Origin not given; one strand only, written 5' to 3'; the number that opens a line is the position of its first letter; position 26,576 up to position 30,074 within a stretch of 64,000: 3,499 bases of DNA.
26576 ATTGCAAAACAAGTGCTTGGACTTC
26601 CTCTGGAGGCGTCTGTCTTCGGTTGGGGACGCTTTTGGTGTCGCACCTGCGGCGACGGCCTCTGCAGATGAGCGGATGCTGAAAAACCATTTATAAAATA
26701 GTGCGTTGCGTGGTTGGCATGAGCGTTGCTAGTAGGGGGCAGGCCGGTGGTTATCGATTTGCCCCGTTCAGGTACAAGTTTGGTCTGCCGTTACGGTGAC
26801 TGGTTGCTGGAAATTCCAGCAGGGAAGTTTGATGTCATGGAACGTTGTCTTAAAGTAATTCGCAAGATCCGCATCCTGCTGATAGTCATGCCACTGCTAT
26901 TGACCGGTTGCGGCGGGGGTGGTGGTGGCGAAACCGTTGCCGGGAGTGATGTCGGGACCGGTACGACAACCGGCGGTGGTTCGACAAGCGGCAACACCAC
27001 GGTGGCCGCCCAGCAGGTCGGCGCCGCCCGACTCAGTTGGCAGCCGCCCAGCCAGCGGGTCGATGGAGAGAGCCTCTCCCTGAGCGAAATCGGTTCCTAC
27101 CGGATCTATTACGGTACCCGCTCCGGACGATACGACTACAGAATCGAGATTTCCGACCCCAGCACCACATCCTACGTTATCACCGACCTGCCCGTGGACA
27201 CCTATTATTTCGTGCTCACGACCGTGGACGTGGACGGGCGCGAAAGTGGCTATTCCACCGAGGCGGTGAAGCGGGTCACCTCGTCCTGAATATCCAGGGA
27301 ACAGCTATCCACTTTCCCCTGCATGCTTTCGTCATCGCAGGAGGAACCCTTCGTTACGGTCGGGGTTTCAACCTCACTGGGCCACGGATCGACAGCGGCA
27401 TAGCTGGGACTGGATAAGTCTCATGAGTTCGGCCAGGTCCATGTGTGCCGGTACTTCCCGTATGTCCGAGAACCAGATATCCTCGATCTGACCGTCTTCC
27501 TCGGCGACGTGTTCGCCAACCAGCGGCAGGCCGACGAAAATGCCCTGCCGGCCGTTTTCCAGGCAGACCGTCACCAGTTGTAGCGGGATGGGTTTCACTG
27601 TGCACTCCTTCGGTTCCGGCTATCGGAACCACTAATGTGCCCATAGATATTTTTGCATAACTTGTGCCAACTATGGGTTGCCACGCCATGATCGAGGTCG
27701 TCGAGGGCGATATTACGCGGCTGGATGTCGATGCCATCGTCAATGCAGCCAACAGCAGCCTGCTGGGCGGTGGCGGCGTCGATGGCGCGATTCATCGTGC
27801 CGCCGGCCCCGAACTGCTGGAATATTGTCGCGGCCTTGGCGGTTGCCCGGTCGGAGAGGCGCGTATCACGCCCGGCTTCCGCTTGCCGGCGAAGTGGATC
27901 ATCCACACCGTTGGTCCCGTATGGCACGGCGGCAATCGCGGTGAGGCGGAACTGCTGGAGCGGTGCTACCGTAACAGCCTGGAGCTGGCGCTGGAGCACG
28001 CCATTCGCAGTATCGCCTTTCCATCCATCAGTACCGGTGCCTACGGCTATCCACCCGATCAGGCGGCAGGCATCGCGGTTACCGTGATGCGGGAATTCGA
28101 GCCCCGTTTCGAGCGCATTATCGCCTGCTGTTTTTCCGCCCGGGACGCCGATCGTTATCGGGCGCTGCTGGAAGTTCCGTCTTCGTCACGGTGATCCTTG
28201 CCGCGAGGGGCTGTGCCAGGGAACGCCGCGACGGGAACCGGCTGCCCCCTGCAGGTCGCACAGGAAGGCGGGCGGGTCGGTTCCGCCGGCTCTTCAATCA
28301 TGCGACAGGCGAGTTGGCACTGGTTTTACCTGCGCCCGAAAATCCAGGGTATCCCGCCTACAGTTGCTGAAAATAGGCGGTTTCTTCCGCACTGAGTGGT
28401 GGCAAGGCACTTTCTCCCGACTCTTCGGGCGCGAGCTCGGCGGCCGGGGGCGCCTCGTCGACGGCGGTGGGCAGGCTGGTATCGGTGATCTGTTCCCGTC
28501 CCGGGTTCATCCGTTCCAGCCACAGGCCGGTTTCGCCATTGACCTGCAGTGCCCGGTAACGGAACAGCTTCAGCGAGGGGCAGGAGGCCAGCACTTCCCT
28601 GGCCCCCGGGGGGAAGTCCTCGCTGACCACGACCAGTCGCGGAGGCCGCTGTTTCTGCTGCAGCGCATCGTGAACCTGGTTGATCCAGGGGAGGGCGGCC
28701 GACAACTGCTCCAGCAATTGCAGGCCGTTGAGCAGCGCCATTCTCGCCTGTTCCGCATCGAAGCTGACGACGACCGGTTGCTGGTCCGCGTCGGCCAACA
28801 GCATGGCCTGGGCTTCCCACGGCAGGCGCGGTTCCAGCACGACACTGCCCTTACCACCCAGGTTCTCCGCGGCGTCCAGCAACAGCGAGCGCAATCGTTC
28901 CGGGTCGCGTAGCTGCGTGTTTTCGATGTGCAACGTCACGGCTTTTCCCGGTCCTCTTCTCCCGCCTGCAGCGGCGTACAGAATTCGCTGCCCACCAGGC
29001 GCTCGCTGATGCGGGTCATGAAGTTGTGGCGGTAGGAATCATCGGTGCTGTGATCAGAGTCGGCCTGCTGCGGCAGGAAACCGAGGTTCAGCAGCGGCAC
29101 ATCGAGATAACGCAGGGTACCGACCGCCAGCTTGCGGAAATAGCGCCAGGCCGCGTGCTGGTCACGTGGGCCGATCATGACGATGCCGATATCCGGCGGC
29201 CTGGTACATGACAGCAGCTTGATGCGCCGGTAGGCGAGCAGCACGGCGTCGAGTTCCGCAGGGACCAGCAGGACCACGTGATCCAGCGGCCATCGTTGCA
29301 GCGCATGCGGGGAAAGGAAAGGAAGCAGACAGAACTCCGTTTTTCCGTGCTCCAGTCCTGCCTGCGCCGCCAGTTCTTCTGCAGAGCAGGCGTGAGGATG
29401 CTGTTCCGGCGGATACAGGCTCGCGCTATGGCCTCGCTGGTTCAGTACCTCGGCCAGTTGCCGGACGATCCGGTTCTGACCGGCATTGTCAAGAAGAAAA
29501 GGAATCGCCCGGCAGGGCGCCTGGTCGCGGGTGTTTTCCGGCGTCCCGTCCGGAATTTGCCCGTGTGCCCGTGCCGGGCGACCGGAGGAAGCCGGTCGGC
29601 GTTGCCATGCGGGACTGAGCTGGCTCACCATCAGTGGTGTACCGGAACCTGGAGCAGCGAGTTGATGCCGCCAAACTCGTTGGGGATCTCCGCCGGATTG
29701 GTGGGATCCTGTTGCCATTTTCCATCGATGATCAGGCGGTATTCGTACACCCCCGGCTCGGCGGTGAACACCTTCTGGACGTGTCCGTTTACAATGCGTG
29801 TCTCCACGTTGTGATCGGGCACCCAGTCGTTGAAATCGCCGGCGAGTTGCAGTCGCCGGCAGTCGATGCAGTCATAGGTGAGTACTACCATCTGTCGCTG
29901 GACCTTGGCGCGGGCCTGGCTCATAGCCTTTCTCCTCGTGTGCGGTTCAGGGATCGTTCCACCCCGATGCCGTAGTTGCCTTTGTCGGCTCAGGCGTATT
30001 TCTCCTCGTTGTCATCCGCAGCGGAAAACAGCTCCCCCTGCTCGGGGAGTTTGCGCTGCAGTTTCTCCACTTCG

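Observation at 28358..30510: Uncharacterised four-gene operon: MerR regulator, glycogen-binding CBM48, P-loop-dead MinD/FlhG, unknown alpha/beta protein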

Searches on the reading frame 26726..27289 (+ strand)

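Call 3: search_protein_families(library=pfam, proteins=[window:26726-27289:+], max_evalue=1)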
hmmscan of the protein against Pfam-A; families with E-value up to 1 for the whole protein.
window:26726-27289:+ (187 aa): 2 families
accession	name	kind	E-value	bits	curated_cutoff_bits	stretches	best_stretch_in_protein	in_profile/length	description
PF00041.27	fn3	-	0.00095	19.8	25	1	91-177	6-78/84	Fibronectin type III domain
PF24381.1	DUF7537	-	0.0082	16.1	31.7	1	48-92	2-47/258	Family of unknown function (DUF7537)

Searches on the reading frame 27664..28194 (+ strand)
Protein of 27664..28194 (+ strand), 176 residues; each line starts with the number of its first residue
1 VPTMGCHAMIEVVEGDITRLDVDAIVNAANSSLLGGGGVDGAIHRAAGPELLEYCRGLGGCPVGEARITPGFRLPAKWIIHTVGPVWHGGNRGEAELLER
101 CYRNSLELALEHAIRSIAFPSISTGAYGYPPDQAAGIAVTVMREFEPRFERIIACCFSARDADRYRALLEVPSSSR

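Call 3: search_protein_families(library=pfam, proteins=[window:27664-28194:+], max_evalue=1)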
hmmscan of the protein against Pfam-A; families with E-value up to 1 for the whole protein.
window:27664-28194:+ (176 aa): 1 family
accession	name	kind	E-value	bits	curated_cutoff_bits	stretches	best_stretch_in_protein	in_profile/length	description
PF01661.27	Macro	-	6.6e-50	168.4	22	1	26-138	1-118/118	Macro domain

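Call 68: search_protein_families(library=padloc, proteins=[window:27664-28194:+], max_evalue=0.01)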
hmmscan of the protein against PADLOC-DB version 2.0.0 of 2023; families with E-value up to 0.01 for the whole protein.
window:27664-28194:+ (176 aa): 0 families

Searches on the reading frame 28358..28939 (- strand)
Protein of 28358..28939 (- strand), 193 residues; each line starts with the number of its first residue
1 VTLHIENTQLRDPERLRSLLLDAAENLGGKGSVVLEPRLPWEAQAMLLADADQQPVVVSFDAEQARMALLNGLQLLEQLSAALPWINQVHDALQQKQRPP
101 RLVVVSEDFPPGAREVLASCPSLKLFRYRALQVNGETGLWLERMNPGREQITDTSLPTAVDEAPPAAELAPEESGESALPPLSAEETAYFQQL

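Call 3: search_protein_families(library=pfam, proteins=[window:28358-28939:-], max_evalue=1)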
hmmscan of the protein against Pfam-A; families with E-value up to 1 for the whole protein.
window:28358-28939:- (193 aa): 0 families

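Call 4: search_protein_families(library=ncbifam, proteins=[window:28358-28939:-], max_evalue=1)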
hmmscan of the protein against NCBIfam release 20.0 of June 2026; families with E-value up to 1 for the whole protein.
window:28358-28939:- (193 aa): 0 families

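Call 19: find_homologous_proteins(query=window:28358-28939:-)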
Query window:28358-28939:- (193 aa): 19 proteins with E <= 0.001 among 1727 candidates.
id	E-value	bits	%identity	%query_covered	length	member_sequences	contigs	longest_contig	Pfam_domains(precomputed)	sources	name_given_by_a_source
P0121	8.2e-119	412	100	100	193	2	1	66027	-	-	-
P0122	2.5e-55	205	55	100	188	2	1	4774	-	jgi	jgi:hypothetical protein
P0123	3.7e-55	205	57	100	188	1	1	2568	-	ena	-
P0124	1.1e-54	203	53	100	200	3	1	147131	-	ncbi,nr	ncbi:MAG: hypothetical protein RQ736_03015 [Thiogranum sp.]|nr:hypothetical protein [Thiogranum sp.]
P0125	2.5e-53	199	53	93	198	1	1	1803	-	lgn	-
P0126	1.2e-51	193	49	100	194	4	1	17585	-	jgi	jgi:hypothetical protein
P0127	1.7e-51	193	53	100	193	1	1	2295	-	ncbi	-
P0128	1.2e-49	187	48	100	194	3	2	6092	-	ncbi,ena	-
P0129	7.7e-49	184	52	100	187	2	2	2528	-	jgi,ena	jgi:hypothetical protein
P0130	2.1e-48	183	51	100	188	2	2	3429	-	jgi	jgi:hypothetical protein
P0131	2.8e-48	182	51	100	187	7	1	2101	-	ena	-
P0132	2.9e-47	179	46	100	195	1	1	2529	-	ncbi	-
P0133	1.1e-46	177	51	100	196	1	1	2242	-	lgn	-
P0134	2.4e-43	166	48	99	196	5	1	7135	-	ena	-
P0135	3.2e-41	159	46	100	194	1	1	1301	-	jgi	jgi:hypothetical protein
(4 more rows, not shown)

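Call 34: predict_structure(alignment_id=A2)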
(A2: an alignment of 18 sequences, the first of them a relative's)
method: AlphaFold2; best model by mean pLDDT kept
length: 193 residues; sequences in the alignment: 18
mean_pLDDT: 80.3   pTM: 0.69
mean pLDDT of the five models: 80.3, 79.6, 79.5, 79.1, 75.9
residues with pLDDT >= 90: 90; 70-90: 61; 50-70: 15; < 50: 27
segments of 3 or more residues with pLDDT < 50: 150-164, 166-176
pLDDT, mean of each block of 10 residues (from residue 1): 87 93 92 89 84 93 91 91 88 86 93 87 93 92 74 39 38 49 72 58
secondary structure, 60 per line:
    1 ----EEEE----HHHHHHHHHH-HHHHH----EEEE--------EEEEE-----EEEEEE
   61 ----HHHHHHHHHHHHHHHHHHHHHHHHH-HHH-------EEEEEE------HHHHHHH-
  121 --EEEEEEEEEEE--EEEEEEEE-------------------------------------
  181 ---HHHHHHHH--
elements in order: E5-8 H13-22 H24-28 E33-36 E45-49 E55-60 H65-89 E101-106 H113-119 E123-133 E136-143 H184-191

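Call 37: fold_search(model_id=the predicted structure, library=pdb)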
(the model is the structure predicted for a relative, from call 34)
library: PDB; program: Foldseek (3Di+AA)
matches with E <= 10: 436; with E <= 0.001: 0
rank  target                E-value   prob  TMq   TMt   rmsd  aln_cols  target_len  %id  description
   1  2vld_A                3.3e-03  1.00  0.37  0.33   7.2       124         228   13  crystal structure of a repair endonuclease from Pyrococcus abyssi (released 2009-05-19)
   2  5gke_A                4.0e-03  1.00  0.44  0.36   4.1       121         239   16  Structure of EndoMS-dsDNA1 complex (released 2016-11-02)
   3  2vld_B                4.8e-03  1.00  0.43  0.37   5.4       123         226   13  crystal structure of a repair endonuclease from Pyrococcus abyssi (released 2009-05-19)
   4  5gkj_B                5.1e-03  1.00  0.44  0.38   4.9       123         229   16  Structure of EndoMS in apo form (released 2016-11-02)
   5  1zkp_C                5.1e-02  0.16  0.19  0.16  10.2       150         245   10  1.5A Resolution Crystal Structure of a Metallo Beta Lactamase Family Protein, the ELAC Homolgue of Bacillus anthracis, (released 2005-06-21)
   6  5gkj_A                5.4e-02  0.96  0.36  0.33   5.9       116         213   16  Structure of EndoMS in apo form (released 2016-11-02)
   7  2okf_A                5.4e-02  0.47  0.27  0.37   8.5       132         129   13  CRYSTAL STRUCTURE OF A FDXN ELEMENT EXCISION CONTROLLING FACTOR PROTEIN (AVA_3312) FROM ANABAENA VARIABILIS AT 1.60 A  (released 2007-01-30)
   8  2ph7_A                1.9e-01  0.15  0.25  0.22  10.5       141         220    7  Crystal structure of AF2093 from Archaeoglobus fulgidus (released 2007-05-08)
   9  8wl6                  1.9e-01  0.14  0.18  0.03  12.0       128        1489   16  Structure of 1,3-beta-glucan synthase component FKS1 (released 2025-02-19)
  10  9wzv_A                2.5e-01  0.13  0.14  0.02  12.4        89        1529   12  Cryo-EM structure of Fks1 with intact active site (released 2026-02-18)
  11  5csl_A                3.2e-01  0.11  0.25  0.04  13.8       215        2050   10  Crystal structure of the 500 kD yeast acetyl-CoA carboxylase holoenzyme dimer (released 2015-10-28)
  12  6xl1_A                3.5e-01  0.28  0.30  0.18   6.3       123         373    7  crystal structure of cA4-activated Card1(D294N) (released 2020-12-30)
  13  9dou_A                3.7e-01  0.28  0.30  0.08   7.2       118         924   14  Taeniopygia guttata R2 retrotransposon (R2Tg) initiating target-primed reverse transcription (released 2025-05-21)
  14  1vra_A                3.7e-01  0.04  0.15  0.15  14.8       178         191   11  Crystal structure of Arginine biosynthesis bifunctional protein argJ (10175521) from Bacillus halodurans at 2.00 A res (released 2005-04-12)
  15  6ekr                  3.9e-01  0.30  0.31  0.21  11.2       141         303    8  Crystal structure of Type IIP restriction endonuclease Kpn2I (released 2018-10-10)
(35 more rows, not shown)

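Call 68: search_protein_families(library=padloc, proteins=[window:28358-28939:-], max_evalue=0.01)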
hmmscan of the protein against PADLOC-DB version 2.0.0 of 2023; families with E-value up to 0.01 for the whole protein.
window:28358-28939:- (193 aa): 0 families

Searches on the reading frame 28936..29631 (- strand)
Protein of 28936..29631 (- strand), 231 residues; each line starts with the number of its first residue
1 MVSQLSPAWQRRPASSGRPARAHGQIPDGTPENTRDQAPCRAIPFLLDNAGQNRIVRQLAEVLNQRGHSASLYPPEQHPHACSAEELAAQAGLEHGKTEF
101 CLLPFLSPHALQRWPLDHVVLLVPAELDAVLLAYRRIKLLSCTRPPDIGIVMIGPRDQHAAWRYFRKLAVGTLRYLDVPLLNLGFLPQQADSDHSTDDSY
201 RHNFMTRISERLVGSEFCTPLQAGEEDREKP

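Call 3: search_protein_families(library=pfam, proteins=[window:28936-29631:-], max_evalue=1)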
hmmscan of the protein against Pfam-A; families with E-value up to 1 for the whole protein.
window:28936-29631:- (231 aa): 0 families

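Call 4: search_protein_families(library=ncbifam, proteins=[window:28936-29631:-], max_evalue=1)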
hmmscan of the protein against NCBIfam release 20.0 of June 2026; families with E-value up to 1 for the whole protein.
window:28936-29631:- (231 aa): 0 families

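Call 7: find_homologous_proteins(query=window:28936-29631:-)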
Query window:28936-29631:- (231 aa): 145 proteins with E <= 0.001 among 1139 candidates; the best 120 are listed.
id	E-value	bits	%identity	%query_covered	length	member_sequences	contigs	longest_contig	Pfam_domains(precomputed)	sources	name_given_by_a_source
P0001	1.3e-154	531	100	100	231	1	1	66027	-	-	-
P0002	1.8e-70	255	56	100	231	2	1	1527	-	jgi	jgi:hypothetical protein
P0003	1.5e-68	249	52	99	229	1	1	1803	-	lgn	-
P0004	2.3e-68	248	56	94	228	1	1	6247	-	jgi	jgi:hypothetical protein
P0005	1.3e-67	246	54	99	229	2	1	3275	-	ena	-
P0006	2.7e-67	245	55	94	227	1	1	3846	-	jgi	-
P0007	4.0e-67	244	53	96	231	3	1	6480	-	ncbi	-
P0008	4.7e-67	244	54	97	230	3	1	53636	-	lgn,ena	-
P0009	7.7e-67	243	55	98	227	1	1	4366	-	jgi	jgi:hypothetical protein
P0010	1.0e-66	243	56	95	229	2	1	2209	-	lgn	-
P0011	2.0e-66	242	53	99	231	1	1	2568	-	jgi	-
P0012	2.5e-66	242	57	94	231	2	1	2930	-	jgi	-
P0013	2.5e-66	242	57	94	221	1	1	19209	-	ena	-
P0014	3.0e-66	241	57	94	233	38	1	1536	-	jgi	-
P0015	8.4e-66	240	53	94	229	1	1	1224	-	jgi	-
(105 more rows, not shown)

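Call 27: predict_structure(alignment_id=A1)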
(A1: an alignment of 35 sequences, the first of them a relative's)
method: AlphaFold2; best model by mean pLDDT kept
length: 231 residues; sequences in the alignment: 35
mean_pLDDT: 75.7   pTM: 0.73
mean pLDDT of the five models: 75.7, 75.3, 74.4, 73.3, 72.6
residues with pLDDT >= 90: 93; 70-90: 64; 50-70: 31; < 50: 43
segments of 3 or more residues with pLDDT < 50: 1-35, 224-231
pLDDT, mean of each block of 10 residues (from residue 1): 41 39 37 54 94 94 94 78 71 76 93 90 91 92 90 79 73 66 86 72 93 92 50 42
secondary structure, 60 per line:
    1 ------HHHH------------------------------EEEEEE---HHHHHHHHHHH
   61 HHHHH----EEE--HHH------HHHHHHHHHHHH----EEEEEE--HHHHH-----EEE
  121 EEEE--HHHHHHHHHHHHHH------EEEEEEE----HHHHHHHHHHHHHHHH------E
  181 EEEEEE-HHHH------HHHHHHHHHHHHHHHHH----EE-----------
elements in order: H7-10 E41-46 H50-65 E70-72 H84-95 E100-105 H108-112 E118-124 H127-140 E147-153 H158-173 E180-186 H188-191 H198-214

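Call 33: fold_search(model_id=the predicted structure, library=pdb)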
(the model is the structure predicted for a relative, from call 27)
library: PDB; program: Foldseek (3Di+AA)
matches with E <= 10: 1633; with E <= 0.001: 71
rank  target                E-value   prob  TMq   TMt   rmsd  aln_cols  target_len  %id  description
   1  4rz3_A                1.3e-07  1.00  0.53  0.50   8.4       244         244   10  Crystal structure of the MinD-like ATPase FlhG (released 2015-03-04)
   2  4rz2_B                5.9e-07  1.00  0.59  0.54   5.0       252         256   12  Crystal structure of the MinD-like ATPase FlhG (released 2015-03-04)
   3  8pb9_A                6.7e-07  1.00  0.59  0.52   4.7       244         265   15  Cryo-EM structure of the c-di-GMP-bound FleQ-FleN master regulator complex from Pseudomonas aeruginosa (released 2023-12-13)
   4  5j1j_B                6.7e-07  1.00  0.56  0.53   5.0       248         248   13  Structure of FleN-AMPPNP complex (released 2017-03-29)
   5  8p53_A                9.8e-07  1.00  0.61  0.53   4.6       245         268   13  Cryo-EM structure of the c-di-GMP-free FleQ-FleN master regulator complex of P. aeruginosa (released 2023-12-13)
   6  4rz2_A                1.9e-06  1.00  0.59  0.53   5.1       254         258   11  Crystal structure of the MinD-like ATPase FlhG (released 2015-03-04)
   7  5jvf                  2.1e-06  1.00  0.57  0.51   5.6       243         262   13  Crystal Structure of Apo-FleN (released 2017-03-29)
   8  7ejw_B                4.5e-06  1.00  0.58  0.51   4.8       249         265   14  Crystal structure of FleN in complex with FleQ AAA+ doamain (released 2021-12-22)
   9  7ejw_A                5.4e-06  1.00  0.60  0.51   4.7       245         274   13  Crystal structure of FleN in complex with FleQ AAA+ doamain (released 2021-12-22)
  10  4v03_A                6.5e-06  1.00  0.52  0.51   6.6       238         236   10  MinD cell division protein, Aquifex aeolicus (released 2015-01-14)
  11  5j1j_A                7.4e-06  1.00  0.58  0.50   4.9       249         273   12  Structure of FleN-AMPPNP complex (released 2017-03-29)
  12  4v02_A                9.0e-06  1.00  0.52  0.49   5.8       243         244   11  MinC:MinD cell division protein complex, Aquifex aeolicus (released 2015-01-14)
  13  4v03_B                9.6e-06  1.00  0.52  0.51   5.9       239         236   12  MinD cell division protein, Aquifex aeolicus (released 2015-01-14)
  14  5u1g_C                9.6e-06  1.00  0.50  0.55   6.8       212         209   13  Structure of TP228 ParA-AMPPNP-ParB complex (released 2017-04-19)
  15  4e07_A                1.0e-05  1.00  0.51  0.56   5.7       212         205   11  ParF-AMPPCP-C2221 form (released 2012-06-13)
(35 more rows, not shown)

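Call 60: search_protein_families(library=pfam, alignment_id=A1, max_evalue=1)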
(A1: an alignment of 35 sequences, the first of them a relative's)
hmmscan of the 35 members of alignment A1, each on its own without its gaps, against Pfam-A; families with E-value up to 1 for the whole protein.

A. member 1, P0001 (231 aa): 0 families

B. families by the number of members that match (of 35 scanned): 6 families
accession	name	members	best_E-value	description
PF13500.12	AAA_26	4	0.051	AAA domain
PF16739.11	CARD_2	1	0.032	Caspase recruitment domain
PF10910.14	Phage_gene29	1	0.11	Phage gene 29 protein family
PF13676.11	TIR_2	1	0.11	TIR domain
PF08708.16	PriCT_1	1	0.15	Primase C terminal 1 (PriCT-1)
PF17894.6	Cas9_Topo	1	0.2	Topo homolgy domain in CRISPR-associated endonuclease Cas9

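Call 68: search_protein_families(library=padloc, proteins=[window:28936-29631:-], max_evalue=0.01)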
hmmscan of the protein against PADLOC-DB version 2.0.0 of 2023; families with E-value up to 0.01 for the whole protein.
window:28936-29631:- (231 aa): 0 families

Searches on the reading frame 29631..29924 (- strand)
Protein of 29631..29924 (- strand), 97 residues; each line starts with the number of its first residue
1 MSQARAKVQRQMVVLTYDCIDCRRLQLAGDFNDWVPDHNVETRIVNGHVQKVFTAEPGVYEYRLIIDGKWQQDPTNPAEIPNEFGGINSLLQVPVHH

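Call 3: search_protein_families(library=pfam, proteins=[window:29631-29924:-], max_evalue=1)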
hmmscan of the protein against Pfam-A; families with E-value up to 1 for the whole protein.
window:29631-29924:- (97 aa): 2 families
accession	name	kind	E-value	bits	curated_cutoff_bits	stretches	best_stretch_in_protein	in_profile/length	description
PF16561.11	AMPK1_CBM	-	3e-08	34.2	26.8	1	15-93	5-79/85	Glycogen recognition site of AMP-activated protein kinase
PF22058.2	X25_BaPul_like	-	0.063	13.8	27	1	28-73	12-59/87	Pullulanase X25 domain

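Call 4: search_protein_families(library=ncbifam, proteins=[window:29631-29924:-], max_evalue=1)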
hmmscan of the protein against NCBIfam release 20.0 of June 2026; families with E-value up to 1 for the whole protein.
window:29631-29924:- (97 aa): 0 families

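Call 44: search_solved_structures(query=window:29631-29924:-, max_evalue=0.01, show_alignments=2)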
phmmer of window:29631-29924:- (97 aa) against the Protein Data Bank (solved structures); distinct sequences matched with E-value up to 0.01: 15.
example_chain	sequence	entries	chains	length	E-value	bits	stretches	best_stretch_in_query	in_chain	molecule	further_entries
1z0n_A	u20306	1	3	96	6.1e-07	32.6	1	23-93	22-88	5'-AMP-activated protein kinase, beta-1 subunit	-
1z0m_A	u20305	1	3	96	8e-07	32.2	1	23-93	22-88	5'-AMP-activated protein kinase, beta-1 subunit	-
4yef_A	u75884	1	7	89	1.1e-06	31.7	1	23-93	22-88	5'-AMP-activated protein kinase subunit beta-1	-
6e4t_B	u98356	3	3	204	3.9e-06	30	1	23-93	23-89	5'-AMP-activated protein kinase subunit beta-1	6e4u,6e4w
4qfg_B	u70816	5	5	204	5.5e-06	29.5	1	23-93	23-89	5'-AMP-activated protein kinase subunit beta-1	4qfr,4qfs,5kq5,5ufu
5t5t_B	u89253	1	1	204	6.8e-06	29.2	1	23-93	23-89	5'-AMP-activated protein kinase subunit beta-1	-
6c9f_B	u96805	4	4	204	7.5e-06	29.1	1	23-93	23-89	5'-AMP-activated protein kinase subunit beta-1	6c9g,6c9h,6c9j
4zhx_B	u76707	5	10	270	9.5e-06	28.7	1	23-93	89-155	5'-AMP-activated protein kinase subunit beta-1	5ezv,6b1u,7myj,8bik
2f15_A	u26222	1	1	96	1e-05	28.7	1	24-93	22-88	5'-AMP-activated protein kinase, beta-2 subunit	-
4cfe_B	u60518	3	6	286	1.1e-05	28.6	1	23-93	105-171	5'-AMP-ACTIVATED PROTEIN KINASE SUBUNIT BETA-1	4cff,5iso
4y0g_A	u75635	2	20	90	1.2e-05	28.4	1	24-93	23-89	5'-AMP-activated protein kinase subunit beta-2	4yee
2lu3_A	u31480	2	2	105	1.3e-05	28.3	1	24-93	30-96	5'-AMP-activated protein kinase subunit beta-2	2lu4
4rer_B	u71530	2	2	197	6.2e-05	26.1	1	25-93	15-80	5'-AMP-activated protein kinase subunit beta-2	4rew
7jhg_B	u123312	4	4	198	6.4e-05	26.1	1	25-93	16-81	5'-AMP-activated protein kinase subunit beta-2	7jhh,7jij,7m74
6b2e_B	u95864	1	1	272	8.6e-05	25.7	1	24-93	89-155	5'-AMP-activated protein kinase subunit beta-2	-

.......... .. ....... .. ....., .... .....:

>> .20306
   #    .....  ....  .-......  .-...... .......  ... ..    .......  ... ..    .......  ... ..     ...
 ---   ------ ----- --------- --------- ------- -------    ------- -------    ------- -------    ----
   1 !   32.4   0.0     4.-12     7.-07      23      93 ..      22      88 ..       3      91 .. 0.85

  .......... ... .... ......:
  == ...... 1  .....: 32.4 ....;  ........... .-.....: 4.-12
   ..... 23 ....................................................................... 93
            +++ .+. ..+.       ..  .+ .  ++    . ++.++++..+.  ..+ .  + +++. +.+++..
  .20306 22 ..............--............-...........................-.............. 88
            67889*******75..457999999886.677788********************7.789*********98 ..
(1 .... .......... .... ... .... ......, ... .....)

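Call 68: search_protein_families(library=padloc, proteins=[window:29631-29924:-], max_evalue=0.01)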
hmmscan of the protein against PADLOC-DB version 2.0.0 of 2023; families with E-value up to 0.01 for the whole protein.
window:29631-29924:- (97 aa): 0 families
